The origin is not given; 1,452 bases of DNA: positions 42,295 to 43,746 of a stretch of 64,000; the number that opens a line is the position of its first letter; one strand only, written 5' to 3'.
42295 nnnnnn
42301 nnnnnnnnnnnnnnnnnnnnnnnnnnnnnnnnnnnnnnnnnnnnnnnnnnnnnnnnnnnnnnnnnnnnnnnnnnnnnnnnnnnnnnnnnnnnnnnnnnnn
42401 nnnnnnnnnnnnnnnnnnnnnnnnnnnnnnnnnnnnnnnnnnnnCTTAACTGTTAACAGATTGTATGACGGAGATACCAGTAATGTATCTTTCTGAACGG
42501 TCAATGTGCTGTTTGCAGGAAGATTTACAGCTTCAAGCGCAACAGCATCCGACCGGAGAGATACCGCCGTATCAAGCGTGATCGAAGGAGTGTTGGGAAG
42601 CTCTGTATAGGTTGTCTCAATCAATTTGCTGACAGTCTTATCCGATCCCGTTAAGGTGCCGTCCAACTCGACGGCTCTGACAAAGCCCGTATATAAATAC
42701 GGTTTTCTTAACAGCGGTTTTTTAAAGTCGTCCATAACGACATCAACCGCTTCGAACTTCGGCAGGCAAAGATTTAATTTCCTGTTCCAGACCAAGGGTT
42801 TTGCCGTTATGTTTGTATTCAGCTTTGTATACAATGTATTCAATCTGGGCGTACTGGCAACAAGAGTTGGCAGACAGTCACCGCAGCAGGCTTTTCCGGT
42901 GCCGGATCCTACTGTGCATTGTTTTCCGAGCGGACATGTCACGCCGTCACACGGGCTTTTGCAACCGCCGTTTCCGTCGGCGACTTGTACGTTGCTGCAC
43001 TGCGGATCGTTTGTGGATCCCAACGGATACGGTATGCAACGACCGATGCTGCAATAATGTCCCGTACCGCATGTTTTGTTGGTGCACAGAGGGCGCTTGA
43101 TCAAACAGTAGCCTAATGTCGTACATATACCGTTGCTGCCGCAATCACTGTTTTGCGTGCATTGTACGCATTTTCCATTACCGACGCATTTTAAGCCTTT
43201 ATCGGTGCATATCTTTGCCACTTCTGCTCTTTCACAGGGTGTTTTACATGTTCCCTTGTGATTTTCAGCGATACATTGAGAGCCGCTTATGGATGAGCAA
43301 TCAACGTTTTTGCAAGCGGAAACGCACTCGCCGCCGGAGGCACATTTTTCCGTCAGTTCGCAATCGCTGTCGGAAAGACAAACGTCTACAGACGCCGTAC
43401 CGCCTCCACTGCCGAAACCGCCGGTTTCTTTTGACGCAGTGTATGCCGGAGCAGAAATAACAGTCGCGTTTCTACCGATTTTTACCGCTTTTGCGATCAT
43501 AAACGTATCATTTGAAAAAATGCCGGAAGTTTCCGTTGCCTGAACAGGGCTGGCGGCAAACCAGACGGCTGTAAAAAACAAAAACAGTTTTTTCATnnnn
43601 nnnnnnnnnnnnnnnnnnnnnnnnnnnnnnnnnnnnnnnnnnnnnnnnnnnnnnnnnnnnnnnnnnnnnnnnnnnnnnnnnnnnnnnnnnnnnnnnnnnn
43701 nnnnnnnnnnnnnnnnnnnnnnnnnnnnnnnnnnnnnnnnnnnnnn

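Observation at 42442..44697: Two secreted paralogs share shuffled non-Cys motifs in addition to Cys-rich modules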

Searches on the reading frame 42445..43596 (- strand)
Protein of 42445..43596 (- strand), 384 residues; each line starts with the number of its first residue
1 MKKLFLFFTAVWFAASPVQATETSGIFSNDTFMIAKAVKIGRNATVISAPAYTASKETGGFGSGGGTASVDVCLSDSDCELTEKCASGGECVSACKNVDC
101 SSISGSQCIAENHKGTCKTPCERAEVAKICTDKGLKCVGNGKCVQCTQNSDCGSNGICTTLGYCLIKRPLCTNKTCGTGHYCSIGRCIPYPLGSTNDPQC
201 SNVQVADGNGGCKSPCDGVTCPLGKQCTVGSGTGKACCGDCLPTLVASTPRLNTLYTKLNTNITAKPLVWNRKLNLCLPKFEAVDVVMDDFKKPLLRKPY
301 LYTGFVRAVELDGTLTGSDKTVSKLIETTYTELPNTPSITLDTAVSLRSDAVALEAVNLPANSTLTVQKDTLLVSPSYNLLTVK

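Call 4: search_protein_families(library=pfam, proteins=[window:42445-43596:-], max_evalue=1)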
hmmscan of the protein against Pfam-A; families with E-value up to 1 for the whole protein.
window:42445-43596:- (384 aa): 0 families

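Call 5: search_protein_families(library=ncbifam, proteins=[window:42445-43596:-], max_evalue=1)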
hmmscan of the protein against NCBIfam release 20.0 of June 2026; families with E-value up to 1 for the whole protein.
window:42445-43596:- (384 aa): 1 family
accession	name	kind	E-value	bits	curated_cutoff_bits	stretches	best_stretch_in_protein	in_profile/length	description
TIGR04201.1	Myxo_Cys_RPT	repeat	0.023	14.8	25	1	143-158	2-17/22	Cys-rich repeat-containing protein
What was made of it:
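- On NCBIfam TIGR04201 Myxo_Cys_RPT: A scores 14.8 bits (E=0.023) on residues 143-158 (call 5).
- Closest known: Myxococcales Cys-rich repeat proteins. Same: A residues 143-158 match positions 2-17 of the 22-position model (call 5).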

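Call 8: find_homologous_proteins(query=window:42445-43596:-, max_evalue=0.01)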
Query window:42445-43596:- (384 aa): 14 proteins with E <= 0.01 among 4010 candidates.
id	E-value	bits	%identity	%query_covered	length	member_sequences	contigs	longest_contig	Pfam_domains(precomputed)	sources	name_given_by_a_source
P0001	1.0e-250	849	97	100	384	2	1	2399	-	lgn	-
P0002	1.1e-104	369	54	98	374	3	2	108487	-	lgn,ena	-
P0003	3.0e-104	367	54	100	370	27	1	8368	-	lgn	-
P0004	9.7e-103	362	53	98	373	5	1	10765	-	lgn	-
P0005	1.7e-101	358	54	100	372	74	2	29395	-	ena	-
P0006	5.3e-99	350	52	98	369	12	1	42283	-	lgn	-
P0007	2.6e-98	348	52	98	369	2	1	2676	-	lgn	-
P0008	1.3e-90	322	46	98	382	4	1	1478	-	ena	-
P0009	5.8e-86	307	48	100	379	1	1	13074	-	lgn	-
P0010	6.1e-85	304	45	99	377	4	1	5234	-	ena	-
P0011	7.8e-79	283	49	100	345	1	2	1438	-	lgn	-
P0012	3.3e-34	137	33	100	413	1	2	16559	-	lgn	-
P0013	2.8e-33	134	35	96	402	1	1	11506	-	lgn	-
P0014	1.3e-31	128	34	96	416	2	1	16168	-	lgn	-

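Call 15: find_encoding_contigs(protein=P0013, flank=6000, max_places=3)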
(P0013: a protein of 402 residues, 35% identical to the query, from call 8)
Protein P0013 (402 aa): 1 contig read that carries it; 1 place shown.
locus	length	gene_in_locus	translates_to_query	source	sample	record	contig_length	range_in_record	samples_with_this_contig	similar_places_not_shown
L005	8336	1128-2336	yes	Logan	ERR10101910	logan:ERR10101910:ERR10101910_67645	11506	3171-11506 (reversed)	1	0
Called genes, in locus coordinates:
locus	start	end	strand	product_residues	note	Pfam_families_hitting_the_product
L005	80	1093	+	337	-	-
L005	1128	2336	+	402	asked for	-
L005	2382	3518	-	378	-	PF01098:FTSW_RODA_SPOVE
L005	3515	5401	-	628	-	PF03717:PBP_dimer, PF00905:Transpeptidase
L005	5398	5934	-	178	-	PF04093:MreD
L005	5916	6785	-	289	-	PF04085:MreC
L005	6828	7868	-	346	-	PF06723:MreB_Mbl, PF00022:Actin, PF11104:PilM_2 (faint), PF00012:HSP70, PF14450:FtsA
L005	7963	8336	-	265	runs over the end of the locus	PF01715:IPPT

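Call 22: find_related_loci(query=A1, collection=genome_contigs, flank=8000)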
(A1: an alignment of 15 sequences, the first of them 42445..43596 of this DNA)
Query A1 (384 aa) in genome_contigs; peptide patterns used: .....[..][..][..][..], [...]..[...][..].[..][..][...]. (x = any residue, [..] = any of these).
599 stretches matched a pattern (row limit reached: there are more); 2 encode a relative of the query (tblastn E <= 1e-3); 2 distinct loci.
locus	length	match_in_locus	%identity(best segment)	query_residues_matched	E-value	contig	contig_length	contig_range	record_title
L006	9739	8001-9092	52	1-375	2e-104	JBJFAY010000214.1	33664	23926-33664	MAG: Alphaproteobacteria bacterium isolate PUUB15_bin.049 NODE_992_length_33664_cov_7.257134, whole genome shotgun seque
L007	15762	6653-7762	54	1-383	5e-103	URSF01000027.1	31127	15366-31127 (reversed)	uncultured Rhodospirillaceae bacterium isolate UMGS1296 genome assembly, contig: NODE_782_length_31127_cov_11.677234, wh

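Call 23: predict_structure(alignment_id=A1)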
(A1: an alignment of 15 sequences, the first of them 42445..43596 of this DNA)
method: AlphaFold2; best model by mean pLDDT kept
length: 384 residues; sequences in the alignment: 15
mean_pLDDT: 56.6   pTM: 0.28
mean pLDDT of the five models: 56.6, 50.8, 50.0, 49.9, 47.5
residues with pLDDT >= 90: 1; 70-90: 153; 50-70: 62; < 50: 168
segments of 3 or more residues with pLDDT < 50: 1-70, 282-312, 319-384
pLDDT, mean of each block of 10 residues (from residue 1): 35 34 36 35 31 24 31 78 82 85 82 86 83 82 84 81 75 80 85 81 81 79 71 66 66 55 62 58 34 30 40 51 45 29 29 29 29 25 21
secondary structure, 60 per line:
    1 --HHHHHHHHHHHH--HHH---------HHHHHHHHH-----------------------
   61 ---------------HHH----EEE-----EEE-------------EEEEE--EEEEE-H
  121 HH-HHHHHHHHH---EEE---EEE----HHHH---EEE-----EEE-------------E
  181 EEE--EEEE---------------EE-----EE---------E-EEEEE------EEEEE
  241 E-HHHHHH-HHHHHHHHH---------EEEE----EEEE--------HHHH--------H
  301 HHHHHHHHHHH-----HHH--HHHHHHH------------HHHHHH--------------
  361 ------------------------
elements in order: H3-14 H29-37 E83-85 E91-93 E107-111 E114-118 H124-132 E136-138 E142-144 H149-152 E156-158 E164-166 E180-183 E186-189 E225-229 E236-241 H243-248 H250-258 E268-271 E276-279 H288-291 H300-311 H322-328 H341-346
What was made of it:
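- Only A's Cys core is confidently predicted (pLDDT about 80, beta-hairpins; call 23).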

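Call 25: search_protein_representatives(alignment_id=A1)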
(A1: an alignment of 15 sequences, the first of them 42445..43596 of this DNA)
Query: 15 sequences, 373 profile positions. Proteins with E-value up to 0.001 (for the whole library): 61; up to 1e-10: 7; up to 1e-30: 4. The best 61 are listed.
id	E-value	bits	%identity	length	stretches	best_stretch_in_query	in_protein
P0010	6.2e-167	571.8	-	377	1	1-372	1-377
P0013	3.0e-124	431.3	-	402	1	1-373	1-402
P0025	1.0e-96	340.7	-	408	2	101-364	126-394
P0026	1.6e-52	195.2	-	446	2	1-259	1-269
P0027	4.5e-29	118.1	-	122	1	264-372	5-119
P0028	1.1e-14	70.8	-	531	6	66-125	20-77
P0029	2.1e-11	60.0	-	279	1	1-135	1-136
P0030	1.3e-09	54.1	-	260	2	1-118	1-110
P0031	1.3e-08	50.8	-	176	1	59-191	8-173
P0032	4.6e-08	49.0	-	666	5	1-102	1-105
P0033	1.7e-07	47.1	-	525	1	1-227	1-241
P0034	2.9e-07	46.4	-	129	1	32-150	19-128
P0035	4.5e-07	45.7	-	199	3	127-170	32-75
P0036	4.7e-07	45.7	-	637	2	1-118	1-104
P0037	8.9e-07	44.7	-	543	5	78-205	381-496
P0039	2.8e-06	43.1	-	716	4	146-242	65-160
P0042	6.9e-06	41.8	-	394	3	80-193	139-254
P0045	1.8e-05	40.5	-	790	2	1-222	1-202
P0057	8.9e-05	38.2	-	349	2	1-122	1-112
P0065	1.7e-04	37.2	-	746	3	1-216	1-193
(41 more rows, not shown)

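Call 29: search_protein_families(library=pfam, proteins=[P0025, P0026, P0028, P0029, P0031, P0032, P0033, P0037, P0039, P0042], max_evalue=0.01)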
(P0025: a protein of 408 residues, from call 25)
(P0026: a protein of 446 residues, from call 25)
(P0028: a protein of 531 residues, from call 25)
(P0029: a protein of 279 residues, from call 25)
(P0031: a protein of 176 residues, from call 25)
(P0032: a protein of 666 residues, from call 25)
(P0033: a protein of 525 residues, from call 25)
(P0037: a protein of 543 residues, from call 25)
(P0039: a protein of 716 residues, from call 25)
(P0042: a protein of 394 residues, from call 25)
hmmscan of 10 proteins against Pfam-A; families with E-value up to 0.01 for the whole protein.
P0025 (408 aa): 0 families

P0026 (446 aa): 1 family
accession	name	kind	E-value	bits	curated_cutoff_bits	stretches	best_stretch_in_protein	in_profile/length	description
PF21164.2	Dumpy_DPY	-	0.0025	18.2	27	1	72-92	3-23/24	Dumpy, DPY module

P0028 (531 aa): 2 families
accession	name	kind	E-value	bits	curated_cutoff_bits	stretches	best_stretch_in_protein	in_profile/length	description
PF00095.26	WAP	-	0.0068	17.1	20.8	0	27-50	15-38/41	WAP-type (Whey Acidic Protein) 'four-disulfide core'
PF21164.2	Dumpy_DPY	-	0.0068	16.8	27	0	332-351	2-21/24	Dumpy, DPY module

P0029 (279 aa): 1 family
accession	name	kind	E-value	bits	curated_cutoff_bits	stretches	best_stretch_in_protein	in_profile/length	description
PF21164.2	Dumpy_DPY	-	0.0072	16.7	27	1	68-88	3-23/24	Dumpy, DPY module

P0031 (176 aa): 0 families

P0032 (666 aa): 0 families

P0033 (525 aa): 0 families

P0037 (543 aa): 5 families
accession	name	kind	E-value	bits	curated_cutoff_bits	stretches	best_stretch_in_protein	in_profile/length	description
PF23416.1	DUF7107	-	2e-25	89.3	24.6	5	255-298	1-47/48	Domain of unknown function (DUF7107)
PF01683.23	EB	-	7.9e-09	35.9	24.3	1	384-419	1-39/52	EB module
PF00526.23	Dicty_CTDC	-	3.6e-07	30.3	27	2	407-431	1-24/24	Dictyostelium (slime mold) repeat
PF04706.18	Dickkopf_N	-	0.0004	21.1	25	0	402-457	2-51/51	Dickkopf N-terminal cysteine-rich region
PF19232.4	DUF5885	-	0.0011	18.9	33.2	1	436-498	31-95/265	Family of unknown function (DUF5885)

P0039 (716 aa): 0 families

P0042 (394 aa): 0 families

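Call 32: fold_search(model_id=the predicted structure, library=pdb)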
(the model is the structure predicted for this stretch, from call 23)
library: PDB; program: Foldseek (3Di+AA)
matches with E <= 10: 38; with E <= 0.001: 0
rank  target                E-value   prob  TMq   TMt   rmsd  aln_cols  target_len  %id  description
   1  9oz8_B                6.6e-02  0.20  0.12  0.07  15.5       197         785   14  Cryo-EM structure of chicken NEL dimer bound with one human NICOL. (released 2026-02-25)
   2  8em4_A                3.2e-01  0.03  0.06  0.01  31.8       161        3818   20  Cryo-EM structure of LRP2 at pH 7.5 (released 2023-02-08)
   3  9oz8_C                3.4e-01  0.08  0.14  0.08  19.1       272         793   15  Cryo-EM structure of chicken NEL dimer bound with one human NICOL. (released 2026-02-25)
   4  9b3n_A                3.9e-01  0.15  0.17  0.25   9.8       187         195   18  Human Notch-1 EGFs 20-24 (released 2024-10-16)
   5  8jxh_B                1.1e+00  0.03  0.09  0.04  18.0       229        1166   19  rat megalin RAP complex wingA (released 2024-06-19)
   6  7nam_B                1.6e+00  0.82  0.06  0.61   1.6        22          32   36  LRP6_E1 in complex with Lr-EET-3.5 (released 2022-06-29)
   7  1h9i_I                1.8e+00  0.69  0.06  0.62   1.8        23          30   35  COMPLEX OF EETI-II MUTANT WITH PORCINE TRYPSIN (released 2004-07-26)
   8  1w7z_A                1.9e+00  0.69  0.06  0.62   2.4        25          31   32  Crystal structure of the free (uncomplexed) Ecballium elaterium trypsin inhibitor (EETI-II) (released 2005-11-01)
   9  5fm9                  1.9e+00  0.05  0.11  0.21  10.8       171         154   16  human Notch 1, EGF 4-7 (released 2016-04-20)
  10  5uk5_A                1.9e+00  0.04  0.12  0.17  11.1       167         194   16  Complex of Notch1(EGF8-12) bound to Jagged1(N-EGF3) (released 2017-03-08)
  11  6phf_G                1.9e+00  0.03  0.10  0.19  24.9       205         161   14  Pfs25 in complex with the human transmission blocking antibody 2587 (released 2019-10-02)
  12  1h9h_I                2.3e+00  0.63  0.06  0.62   1.7        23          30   35  COMPLEX OF EETI-II WITH PORCINE TRYPSIN (released 2004-07-26)
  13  2m7t_MODEL_1_A        2.4e+00  0.35  0.06  0.56   6.2        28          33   32  Solution NMR Structure of Engineered Cystine Knot Protein 2.5D (released 2014-05-07)
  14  1ha9_MODEL_1_A        2.9e+00  0.44  0.06  0.55   1.7        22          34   41  SOLUTION STRUCTURE OF THE SQUASH TRYPSIN INHIBITOR MCoTI-II, NMR, 30 STRUCTURES. (released 2001-04-12)
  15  6mm4_MODEL_1_A        3.5e+00  0.41  0.06  0.58   1.6        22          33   36  Solution NMR Structure of Engineered Cystine Knot Protein 2.5F (released 2019-10-02)
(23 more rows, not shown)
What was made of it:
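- On EGF-like / knottin fold: Knottins match over 22 residues at E>1 (call 32).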

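Call 38: search_solved_structures(query=A1, max_evalue=1)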
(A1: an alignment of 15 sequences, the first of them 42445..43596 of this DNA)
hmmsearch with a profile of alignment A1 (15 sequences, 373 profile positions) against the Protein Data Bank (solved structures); distinct sequences matched with E-value up to 1: 2.
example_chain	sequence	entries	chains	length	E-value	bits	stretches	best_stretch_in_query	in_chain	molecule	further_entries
2mva_A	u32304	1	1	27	0.11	14.8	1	215-230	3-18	RhTx toxin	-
1h9i_I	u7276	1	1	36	0.25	13.6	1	145-167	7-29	TRYPSIN INHIBITOR II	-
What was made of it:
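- Foldseek and the PDB sequence search pick up squash trypsin inhibitors (EETI-II, MCoTI-II) and RhTx over about 22 residues at 1.6-2.4 Å rmsd (calls 32, 38).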
